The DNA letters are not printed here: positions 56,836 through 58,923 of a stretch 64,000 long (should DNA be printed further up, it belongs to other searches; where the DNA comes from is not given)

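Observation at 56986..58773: Membrane protein with apparently degenerate GGDEF- and EAL-like domains in an organism that otherwise looks devoid of cyclic-di-GMP machinery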

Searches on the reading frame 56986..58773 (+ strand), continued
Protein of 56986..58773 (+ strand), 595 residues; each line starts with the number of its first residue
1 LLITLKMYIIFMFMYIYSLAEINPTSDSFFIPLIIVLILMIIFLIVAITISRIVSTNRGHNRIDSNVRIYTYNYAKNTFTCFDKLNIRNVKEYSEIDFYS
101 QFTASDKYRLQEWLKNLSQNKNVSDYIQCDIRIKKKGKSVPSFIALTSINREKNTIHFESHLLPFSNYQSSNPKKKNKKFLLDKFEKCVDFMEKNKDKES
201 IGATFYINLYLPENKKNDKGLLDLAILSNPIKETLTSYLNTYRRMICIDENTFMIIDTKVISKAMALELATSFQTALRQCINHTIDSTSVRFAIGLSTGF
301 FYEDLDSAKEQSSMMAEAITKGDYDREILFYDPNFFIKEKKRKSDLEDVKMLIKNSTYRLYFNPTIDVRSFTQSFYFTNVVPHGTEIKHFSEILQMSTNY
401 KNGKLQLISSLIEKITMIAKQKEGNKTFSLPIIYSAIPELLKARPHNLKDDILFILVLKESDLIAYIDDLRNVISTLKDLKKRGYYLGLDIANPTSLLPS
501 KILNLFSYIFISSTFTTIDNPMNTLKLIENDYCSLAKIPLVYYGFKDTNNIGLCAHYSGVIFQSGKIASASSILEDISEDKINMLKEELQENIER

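Call 33: find_related_loci(query=A1, collection=genome_contigs, flank=8000)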
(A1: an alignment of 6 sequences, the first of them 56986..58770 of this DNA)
Query A1 (595 aa) in genome_contigs; peptide patterns used: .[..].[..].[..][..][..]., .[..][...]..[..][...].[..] (x = any residue, [..] = any of these).
231 stretches matched a pattern; 21 encode a relative of the query (tblastn E <= 1e-3); 21 distinct loci.
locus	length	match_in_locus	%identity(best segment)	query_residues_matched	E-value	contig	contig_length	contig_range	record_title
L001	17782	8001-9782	41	1-589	8e-146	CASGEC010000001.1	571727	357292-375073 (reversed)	uncultured Firmicutes bacterium isolate SI.A73.metabat-bins.5 genome assembly, contig: SI.A73.metabat-bins.5.fa_k141_275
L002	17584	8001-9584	43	64-589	6e-143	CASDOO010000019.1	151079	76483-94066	uncultured Firmicutes bacterium isolate Batch1_idba_bin.1637 genome assembly, contig: Batch1_idba_bin.1637.fa_k87_817466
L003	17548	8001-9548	42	60-572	6e-134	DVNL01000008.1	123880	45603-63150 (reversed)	MAG TPA_asm: Candidatus Enterosoma merdigallinarum isolate 33044 MalCec4__C366292_L123880_SRR2134673, whole genome shotg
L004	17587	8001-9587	39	62-589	4e-122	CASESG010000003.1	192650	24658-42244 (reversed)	uncultured Firmicutes bacterium isolate A81_L1_356356_idba_bin.37 genome assembly, contig: A81_L1_356356_idba_bin.37.fa_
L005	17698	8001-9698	37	31-590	3e-113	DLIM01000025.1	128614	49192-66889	MAG TPA_asm: Bacillales bacterium UBA7642 UBA7642_contig_738, whole genome shotgun sequence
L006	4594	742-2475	35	17-582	6e-111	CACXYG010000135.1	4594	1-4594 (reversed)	MAG: uncultured Erysipelotrichaceae bacterium isolate RUG11704 genome assembly, contig: RUG11704_asm_135, whole genome s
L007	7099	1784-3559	35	16-595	5e-109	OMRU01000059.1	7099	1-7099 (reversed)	uncultured Clostridia bacterium isolate RUG810 genome assembly, contig: scaffold_8965, whole genome shotgun sequence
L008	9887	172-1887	34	30-587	7e-108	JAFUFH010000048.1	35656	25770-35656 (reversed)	MAG: Bacilli bacterium isolate RGIG4442 Roe_deer_Omasum-4__c41921, whole genome shotgun sequence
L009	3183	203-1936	35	8-588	5e-104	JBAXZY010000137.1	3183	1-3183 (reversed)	MAG: Bacilli bacterium isolate SO_2016_CLC_T1_55 scaffold61597_PH3_Jul14_2016, whole genome shotgun sequence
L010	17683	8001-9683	36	32-588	3e-101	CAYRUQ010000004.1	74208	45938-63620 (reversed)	MAG TPA_asm: uncultured Clostridiaceae bacterium isolate SRP141132_co6_362 genome assembly, contig: NODE_141_length_7420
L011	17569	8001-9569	38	62-583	8e-101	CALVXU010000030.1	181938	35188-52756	MAG: uncultured Bacilli bacterium isolate E21__bin313 genome assembly, contig: E21__k127_5067315, whole genome shotgun s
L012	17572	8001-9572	36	62-583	2e-99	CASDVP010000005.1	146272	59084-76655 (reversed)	uncultured Firmicutes bacterium isolate O52_L3_315315_idba_bin.97 genome assembly, contig: O52_L3_315315_idba_bin.97.fa_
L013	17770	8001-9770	31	13-591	3e-84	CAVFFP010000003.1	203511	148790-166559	bacterium isolate G02614-L1_cleanbin_000026 genome assembly, contig: Spades_G02614-L1_contig_19, whole genome shotgun se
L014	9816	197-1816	33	64-591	8e-82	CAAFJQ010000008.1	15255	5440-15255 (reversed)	MAG TPA_asm: Bacilli bacterium, isolate HGM10885, WGS project CAAFJQ010000000 data, contig: SRS1596806_127_k141_12992, w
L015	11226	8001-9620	32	64-591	1e-81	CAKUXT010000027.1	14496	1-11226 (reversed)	MAG: uncultured Bacilli bacterium isolate REFINED_METABAT215_TOP10_CONTIGS_1500_ASSEMBLY_K77_MERGED__Hadza_MoBio_hadza-I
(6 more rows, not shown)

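Call 35: list_cluster_members(proteins=[P0008, P0020, P0031, P0040, P0060, P0080, P0100, P0120, P0140, P0150])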
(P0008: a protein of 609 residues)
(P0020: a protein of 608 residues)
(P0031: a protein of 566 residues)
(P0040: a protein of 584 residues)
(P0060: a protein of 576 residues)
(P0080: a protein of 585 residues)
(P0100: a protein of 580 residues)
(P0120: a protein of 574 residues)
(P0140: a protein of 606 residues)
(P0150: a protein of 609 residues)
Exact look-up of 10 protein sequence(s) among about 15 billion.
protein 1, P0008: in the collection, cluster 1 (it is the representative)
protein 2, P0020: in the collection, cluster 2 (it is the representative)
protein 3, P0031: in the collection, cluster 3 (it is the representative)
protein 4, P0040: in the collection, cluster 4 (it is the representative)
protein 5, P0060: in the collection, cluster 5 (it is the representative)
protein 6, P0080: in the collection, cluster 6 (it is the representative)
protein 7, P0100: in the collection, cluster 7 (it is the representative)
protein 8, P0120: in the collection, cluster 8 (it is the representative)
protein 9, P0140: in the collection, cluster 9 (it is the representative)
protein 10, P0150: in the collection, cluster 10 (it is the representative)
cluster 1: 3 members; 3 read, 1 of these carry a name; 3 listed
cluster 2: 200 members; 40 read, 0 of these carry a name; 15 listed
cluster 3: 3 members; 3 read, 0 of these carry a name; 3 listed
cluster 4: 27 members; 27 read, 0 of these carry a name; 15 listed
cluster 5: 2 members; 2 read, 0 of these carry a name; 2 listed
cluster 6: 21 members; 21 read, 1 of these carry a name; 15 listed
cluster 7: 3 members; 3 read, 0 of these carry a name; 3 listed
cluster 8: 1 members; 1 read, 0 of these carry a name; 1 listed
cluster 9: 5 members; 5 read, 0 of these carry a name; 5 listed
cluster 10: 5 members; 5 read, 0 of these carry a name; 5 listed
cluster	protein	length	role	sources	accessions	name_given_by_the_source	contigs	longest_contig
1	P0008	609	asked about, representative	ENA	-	-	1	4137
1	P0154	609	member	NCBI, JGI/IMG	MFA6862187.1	MAG: hypothetical protein WCR56_07465 [Bacilli bacterium]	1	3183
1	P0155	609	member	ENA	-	-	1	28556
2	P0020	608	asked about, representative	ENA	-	-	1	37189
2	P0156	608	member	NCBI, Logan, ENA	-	-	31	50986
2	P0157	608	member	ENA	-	-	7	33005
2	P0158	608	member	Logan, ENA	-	-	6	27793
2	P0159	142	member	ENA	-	-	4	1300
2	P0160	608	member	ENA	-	-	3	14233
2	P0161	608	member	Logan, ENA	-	-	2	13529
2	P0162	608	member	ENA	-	-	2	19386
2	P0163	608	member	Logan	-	-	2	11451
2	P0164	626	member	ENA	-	-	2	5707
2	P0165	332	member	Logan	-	-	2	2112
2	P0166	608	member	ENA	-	-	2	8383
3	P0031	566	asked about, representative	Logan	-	-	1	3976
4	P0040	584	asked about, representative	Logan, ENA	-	-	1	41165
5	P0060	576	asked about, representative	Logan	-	-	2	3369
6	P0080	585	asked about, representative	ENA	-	-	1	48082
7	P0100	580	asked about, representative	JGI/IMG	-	-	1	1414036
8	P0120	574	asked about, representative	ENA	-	-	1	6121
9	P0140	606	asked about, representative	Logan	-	-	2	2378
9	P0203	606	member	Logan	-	-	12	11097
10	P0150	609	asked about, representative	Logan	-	-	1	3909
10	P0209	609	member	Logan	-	-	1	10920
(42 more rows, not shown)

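Call 46: find_encoding_contigs(protein=P0100, flank=10000, max_places=3)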
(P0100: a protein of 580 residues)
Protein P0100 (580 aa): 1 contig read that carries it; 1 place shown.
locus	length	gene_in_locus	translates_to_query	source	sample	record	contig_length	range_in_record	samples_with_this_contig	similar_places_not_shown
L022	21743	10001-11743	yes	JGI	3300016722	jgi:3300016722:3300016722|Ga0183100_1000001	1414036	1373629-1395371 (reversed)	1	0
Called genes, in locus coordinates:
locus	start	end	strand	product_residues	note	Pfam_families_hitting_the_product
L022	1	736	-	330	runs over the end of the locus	PF00579:tRNA-synt_1b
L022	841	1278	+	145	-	PF00462:Glutaredoxin (weak), PF03960:ArsC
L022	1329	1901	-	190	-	PF01928:CYTH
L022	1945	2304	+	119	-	-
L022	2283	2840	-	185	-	PF02545:Maf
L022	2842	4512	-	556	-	PF00753:Lactamase_B, PF23023:Anti-Pycsar_Apyc1 (weak), PF12706:Lactamase_B_2, PF22505:RNase_J_b_CASP, PF07521:RMMBL (weak), PF17770:RNase_J_C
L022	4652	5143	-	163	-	PF01327:Pep_deformylase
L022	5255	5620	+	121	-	PF06133:Com_YlbF (weak)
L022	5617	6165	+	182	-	PF03602:Cons_hypoth95, PF04378:RsmJ (weak), PF05175:MTS (weak)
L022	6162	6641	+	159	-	PF01467:CTP_transf_like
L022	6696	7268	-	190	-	PF02578:Cu-oxidase_4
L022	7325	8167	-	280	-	-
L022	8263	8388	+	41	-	-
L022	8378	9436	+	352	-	PF02588:YitT_membrane, PF10035:DUF2179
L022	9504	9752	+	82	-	PF24698:DUF7662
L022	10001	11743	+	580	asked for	-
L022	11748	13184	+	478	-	PF00587:tRNA-synt_2b, PF03129:HGTP_anticodon, PF09180:ProRS-C_1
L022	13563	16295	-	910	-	PF09848:SLFN-g3_helicase (weak), PF13245:AAA_19, PF13604:AAA_30, PF01443:Viral_helicase1, PF13361:UvrD_C (weak), PF13538:UvrD_C_2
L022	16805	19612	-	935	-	PF00690:Cation_ATPase_N, PF00122:E1-E2_ATPase, PF13246:Cation_ATPase, PF00702:Hydrolase, PF00689:Cation_ATPase_C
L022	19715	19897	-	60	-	-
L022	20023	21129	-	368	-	PF05222:AlaDh_PNT_N, PF01262:AlaDh_PNT_C, PF01488:Shikimate_DH (weak), PF02826:2-Hacid_dh_C (weak), PF01134:GIDA (weak)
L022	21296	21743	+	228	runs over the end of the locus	PF00072:Response_reg, PF00486:Trans_reg_C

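Call 47: find_encoding_contigs(protein=P0040, flank=6000, max_places=1)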
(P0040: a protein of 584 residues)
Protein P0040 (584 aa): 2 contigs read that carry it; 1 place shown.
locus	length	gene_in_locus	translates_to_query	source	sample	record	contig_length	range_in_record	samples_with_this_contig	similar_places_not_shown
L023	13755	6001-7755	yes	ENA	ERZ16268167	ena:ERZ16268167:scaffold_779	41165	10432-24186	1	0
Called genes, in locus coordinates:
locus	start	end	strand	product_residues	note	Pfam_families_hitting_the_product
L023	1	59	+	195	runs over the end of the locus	PF00440:TetR_N (weak), PF14278:TetR_C_8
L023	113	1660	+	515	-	PF02702:KdpD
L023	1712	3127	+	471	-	PF01554:MatE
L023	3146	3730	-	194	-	PF02659:Mntp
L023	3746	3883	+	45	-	-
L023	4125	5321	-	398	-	PF01637:ATPase_2 (weak), PF13173:AAA_14, PF13635:DUF4143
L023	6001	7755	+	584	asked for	-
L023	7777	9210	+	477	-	PF00587:tRNA-synt_2b, PF03129:HGTP_anticodon, PF09180:ProRS-C_1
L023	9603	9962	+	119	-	PF00145:DNA_methylase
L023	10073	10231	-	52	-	-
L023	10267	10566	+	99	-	PF04221:RelB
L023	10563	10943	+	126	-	PF02661:Fic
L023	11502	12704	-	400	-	-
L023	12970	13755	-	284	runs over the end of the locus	-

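Call 48: find_encoding_contigs(protein=P0080, flank=6000, max_places=1)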
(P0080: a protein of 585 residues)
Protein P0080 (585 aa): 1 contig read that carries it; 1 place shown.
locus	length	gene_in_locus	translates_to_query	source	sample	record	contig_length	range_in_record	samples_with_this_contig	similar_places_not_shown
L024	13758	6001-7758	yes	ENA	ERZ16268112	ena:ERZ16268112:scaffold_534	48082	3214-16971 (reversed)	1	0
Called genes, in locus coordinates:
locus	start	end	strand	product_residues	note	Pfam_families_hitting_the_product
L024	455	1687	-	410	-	-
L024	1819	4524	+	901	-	-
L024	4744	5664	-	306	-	PF04138:GtrA_DPMS_TM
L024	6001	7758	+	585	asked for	-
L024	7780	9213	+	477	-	PF00587:tRNA-synt_2b, PF03129:HGTP_anticodon, PF09180:ProRS-C_1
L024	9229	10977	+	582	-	PF01321:Creatinase_N, PF16189:Creatinase_N_2, PF00557:Peptidase_M24, PF16188:Peptidase_M24_C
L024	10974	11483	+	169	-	PF00588:SpoU_methylase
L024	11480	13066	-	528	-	PF05833:NFACT_N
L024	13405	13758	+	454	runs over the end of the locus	PF01547:SBP_bac_1, PF13416:SBP_bac_8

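Call 49: find_encoding_contigs(protein=P0209, flank=6000, max_places=1)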
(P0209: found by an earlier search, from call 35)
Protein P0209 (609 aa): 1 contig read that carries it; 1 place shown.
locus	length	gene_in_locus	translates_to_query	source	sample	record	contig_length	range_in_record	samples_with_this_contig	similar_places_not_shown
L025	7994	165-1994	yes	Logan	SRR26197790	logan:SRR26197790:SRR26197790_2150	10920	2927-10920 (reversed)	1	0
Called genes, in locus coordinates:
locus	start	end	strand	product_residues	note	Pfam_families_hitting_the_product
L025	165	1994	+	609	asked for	-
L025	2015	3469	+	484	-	PF00587:tRNA-synt_2b, PF03129:HGTP_anticodon, PF09180:ProRS-C_1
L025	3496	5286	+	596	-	PF01321:Creatinase_N (weak), PF16189:Creatinase_N_2, PF00557:Peptidase_M24, PF16188:Peptidase_M24_C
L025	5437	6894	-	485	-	PF01078:Mg_chelatase (faint), PF03193:RsgA_GTPase (faint), PF00005:ABC_tran, PF02463:SMC_N (weak), PF13175:AAA_15 (faint), PF13191:AAA_16 (faint), PF13401:AAA_22 (faint), PF00005:ABC_tran, +5 more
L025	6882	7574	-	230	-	PF02361:CbiQ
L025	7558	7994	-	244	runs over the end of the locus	PF09605:Trep_Strep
